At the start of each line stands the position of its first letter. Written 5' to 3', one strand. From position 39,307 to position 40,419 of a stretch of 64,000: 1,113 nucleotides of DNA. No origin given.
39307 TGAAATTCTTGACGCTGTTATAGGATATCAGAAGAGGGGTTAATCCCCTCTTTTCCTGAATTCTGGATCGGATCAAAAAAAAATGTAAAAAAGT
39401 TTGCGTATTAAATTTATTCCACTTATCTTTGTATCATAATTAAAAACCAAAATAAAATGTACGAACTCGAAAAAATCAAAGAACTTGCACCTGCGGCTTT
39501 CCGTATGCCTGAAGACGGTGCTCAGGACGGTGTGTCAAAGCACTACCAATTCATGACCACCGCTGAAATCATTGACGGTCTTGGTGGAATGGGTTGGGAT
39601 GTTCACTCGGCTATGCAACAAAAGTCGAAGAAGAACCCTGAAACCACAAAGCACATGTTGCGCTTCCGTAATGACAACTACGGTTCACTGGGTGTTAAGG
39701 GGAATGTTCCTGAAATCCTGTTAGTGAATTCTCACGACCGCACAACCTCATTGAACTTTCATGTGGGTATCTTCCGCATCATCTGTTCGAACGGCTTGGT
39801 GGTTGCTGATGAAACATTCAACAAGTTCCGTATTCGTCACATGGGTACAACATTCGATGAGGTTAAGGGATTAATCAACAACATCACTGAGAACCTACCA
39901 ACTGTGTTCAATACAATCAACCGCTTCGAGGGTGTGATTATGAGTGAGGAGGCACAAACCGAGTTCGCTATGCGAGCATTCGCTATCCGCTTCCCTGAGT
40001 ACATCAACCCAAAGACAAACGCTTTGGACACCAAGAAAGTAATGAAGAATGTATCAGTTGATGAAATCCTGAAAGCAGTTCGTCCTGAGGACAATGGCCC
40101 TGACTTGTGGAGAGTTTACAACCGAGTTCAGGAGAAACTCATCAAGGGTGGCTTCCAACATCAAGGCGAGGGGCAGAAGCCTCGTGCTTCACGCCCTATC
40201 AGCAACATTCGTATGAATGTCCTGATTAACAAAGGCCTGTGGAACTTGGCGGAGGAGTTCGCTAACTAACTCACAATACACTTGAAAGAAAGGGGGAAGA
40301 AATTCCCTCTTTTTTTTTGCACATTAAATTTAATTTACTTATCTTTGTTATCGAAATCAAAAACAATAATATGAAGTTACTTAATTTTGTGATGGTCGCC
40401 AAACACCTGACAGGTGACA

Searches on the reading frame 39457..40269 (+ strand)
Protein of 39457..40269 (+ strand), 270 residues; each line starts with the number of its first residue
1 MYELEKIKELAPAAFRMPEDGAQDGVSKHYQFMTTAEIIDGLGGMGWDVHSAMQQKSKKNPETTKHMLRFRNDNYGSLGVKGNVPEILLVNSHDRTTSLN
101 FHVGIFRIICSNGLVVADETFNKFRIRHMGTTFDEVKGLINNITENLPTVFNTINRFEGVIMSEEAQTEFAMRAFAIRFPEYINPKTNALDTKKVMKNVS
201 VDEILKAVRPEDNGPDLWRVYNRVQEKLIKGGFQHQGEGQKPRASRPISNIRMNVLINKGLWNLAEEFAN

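Call 13: search_protein_families(library=pfam, proteins=[window:39457-40269:+])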
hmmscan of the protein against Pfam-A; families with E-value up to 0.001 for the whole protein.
window:39457-40269:+ (270 aa): 1 family
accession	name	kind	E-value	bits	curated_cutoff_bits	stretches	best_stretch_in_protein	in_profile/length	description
PF06067.16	DUF932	-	6e-28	98.6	23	1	26-245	5-212/227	Domain of unknown function (DUF932)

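Call 113: search_dna_similar(query=window:39457-40269:+, collection=phages, mode=protein, max_evalue=1e-8, max_rows=12)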
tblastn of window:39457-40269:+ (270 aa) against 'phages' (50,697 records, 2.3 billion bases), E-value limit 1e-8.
Records with a match: 27; places in all: 29; records where one place covers at least 80% of the query: 27.
Best place of each record, by identity: <60% 27.
By first word of the organism name: Erwinia 7; Flavobacterium 4; Yersinia 4; Xanthomonas 2; Pectobacterium 2; Serratia 2; Cronobacter 2; Caudoviricetes 1; Roseobacter 1; Bacteriophage 1; and 1 more.
By host as written in the record: - 6; Flavobacterium sp. LMO8 4; Erwinia amylovora SNUABM_01 3; Erwinia amylovora 3; Xanthomonas vesicatoria 2; Pectobacterium carotovorum subsp. carotovorum strain CBBL19-1-37 2; Serratia marcescens UCC2017 2; Cronobacter sakazakii 2; and 3 more.
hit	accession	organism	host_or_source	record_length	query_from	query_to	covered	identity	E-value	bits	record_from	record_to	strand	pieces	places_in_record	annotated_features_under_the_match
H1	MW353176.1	Flavobacterium phage vB_FspM_immuto_3-5A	Flavobacterium sp. LMO8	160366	5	270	99%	35.7%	7e-47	172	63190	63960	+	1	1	protein of unknown function DUF932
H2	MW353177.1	Flavobacterium phage vB_FspM_immuto_13-6C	Flavobacterium sp. LMO8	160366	5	270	99%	35.7%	7e-47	172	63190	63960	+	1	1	protein of unknown function DUF932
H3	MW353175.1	Flavobacterium phage vB_FspM_immuto_2-6A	Flavobacterium sp. LMO8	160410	5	270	99%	35.7%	7e-47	172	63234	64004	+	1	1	protein of unknown function DUF932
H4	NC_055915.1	Flavobacterium phage vB_FspM_immuto_2-6A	Flavobacterium sp. LMO8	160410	5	270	99%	35.7%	7e-47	172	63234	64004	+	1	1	protein of unknown function DUF932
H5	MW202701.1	Caudoviricetes sp.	Manatee Spring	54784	3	269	99%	31.2%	1e-28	120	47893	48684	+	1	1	hypothetical protein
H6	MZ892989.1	Roseobacter phage CRP-235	Rhodobacteraceae bacterium FZCC0040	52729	26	269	90%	30.9%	6e-29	120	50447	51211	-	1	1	hypothetical protein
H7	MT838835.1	Bacteriophage sp.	human fecal samples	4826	5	269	98%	28.2%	2e-23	105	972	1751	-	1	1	record has no annotation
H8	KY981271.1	Curvibacter phage P26059A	Curvibacter sp. IMCC26059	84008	5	269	98%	27.8%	4e-25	110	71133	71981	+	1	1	hypothetical protein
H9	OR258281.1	Xanthomonas phage XaC1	Xanthomonas vesicatoria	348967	9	270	97%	28.1%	1e-20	97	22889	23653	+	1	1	hypothetical protein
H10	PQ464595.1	Erwinia phage Kaldavass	Erwinia aphidicola W09_2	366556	9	270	97%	26.4%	4e-11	69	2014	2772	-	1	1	hypothetical protein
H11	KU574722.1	Pectobacterium phage vB_PcaM_CBB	Pectobacterium carotovorum subsp. ...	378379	9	265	95%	26.8%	8e-17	86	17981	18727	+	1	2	redundant repeat | hypothetical protein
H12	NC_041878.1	Pectobacterium phage vB_PcaM_CBB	Pectobacterium carotovorum subsp. ...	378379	9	265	95%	26.8%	8e-17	86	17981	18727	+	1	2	redundant repeat | hypothetical protein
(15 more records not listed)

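Call 114: get_annotated_region(hit=H1, flank=6000)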
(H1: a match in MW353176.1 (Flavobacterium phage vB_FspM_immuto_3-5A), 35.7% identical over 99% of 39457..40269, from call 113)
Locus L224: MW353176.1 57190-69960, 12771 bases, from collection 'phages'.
description: Flavobacterium phage vB_FspM_immuto_3-5A, complete genome.
organism: Flavobacterium phage vB_FspM_immuto_3-5A (NCBI taxid 2801478)
taxonomy: Viruses; Duplodnaviria; Heunggongvirae; Uroviricota; Caudoviricetes; Immutovirus
host: Flavobacterium sp. LMO8; source: Baltic Sea mesocosm; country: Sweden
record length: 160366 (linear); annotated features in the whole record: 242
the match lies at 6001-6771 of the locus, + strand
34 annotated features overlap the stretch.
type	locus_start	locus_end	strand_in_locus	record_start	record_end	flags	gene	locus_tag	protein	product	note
CDS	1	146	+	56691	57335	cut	-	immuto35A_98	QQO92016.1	dTDP-4-amino-4,6-dideoxygalactose transaminase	dTDP-4-amino-4,6-dideoxygalactose transaminase, WecE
CDS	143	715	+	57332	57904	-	-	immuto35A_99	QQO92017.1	pilin glycosylation protein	-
CDS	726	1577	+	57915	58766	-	-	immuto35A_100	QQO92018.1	nucleoside-diphosphate-sugar epimerase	Nucleoside-diphosphate-sugar epimerase, WcaG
CDS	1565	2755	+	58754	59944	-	-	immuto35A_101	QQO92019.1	glycosyltransferase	Glycosyltransferases involved in cell wall biogenesis, WcaA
CDS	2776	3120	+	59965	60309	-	-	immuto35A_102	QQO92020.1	hypothetical protein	-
CDS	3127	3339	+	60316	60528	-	-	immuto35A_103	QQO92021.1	hypothetical protein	-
CDS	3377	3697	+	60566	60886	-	-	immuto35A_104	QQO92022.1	hypothetical protein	-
CDS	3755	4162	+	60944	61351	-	-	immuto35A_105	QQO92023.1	DnaK suppressor protein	-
CDS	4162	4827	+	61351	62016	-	-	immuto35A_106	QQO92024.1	HNH endonuclease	-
CDS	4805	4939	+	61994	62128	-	-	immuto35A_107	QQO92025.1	hypothetical protein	-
CDS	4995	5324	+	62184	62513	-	-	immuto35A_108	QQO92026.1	hypothetical protein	-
CDS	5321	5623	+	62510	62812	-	-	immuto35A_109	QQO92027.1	hypothetical protein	-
CDS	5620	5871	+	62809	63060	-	-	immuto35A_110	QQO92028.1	hypothetical protein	-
CDS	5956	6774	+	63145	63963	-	-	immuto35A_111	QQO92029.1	protein of unknown function DUF932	-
CDS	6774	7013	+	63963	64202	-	-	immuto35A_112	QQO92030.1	hypothetical protein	-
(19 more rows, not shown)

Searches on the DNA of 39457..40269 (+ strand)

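Call 115: search_with_rna_model(model_id=R1, source=L224, max_evalue=1)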
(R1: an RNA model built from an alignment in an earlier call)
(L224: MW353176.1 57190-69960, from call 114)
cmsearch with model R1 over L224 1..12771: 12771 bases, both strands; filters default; matches with E-value up to 1: 1.
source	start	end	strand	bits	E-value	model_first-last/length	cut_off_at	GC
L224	8389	8421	-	7.9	0.73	1-68/68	no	0.27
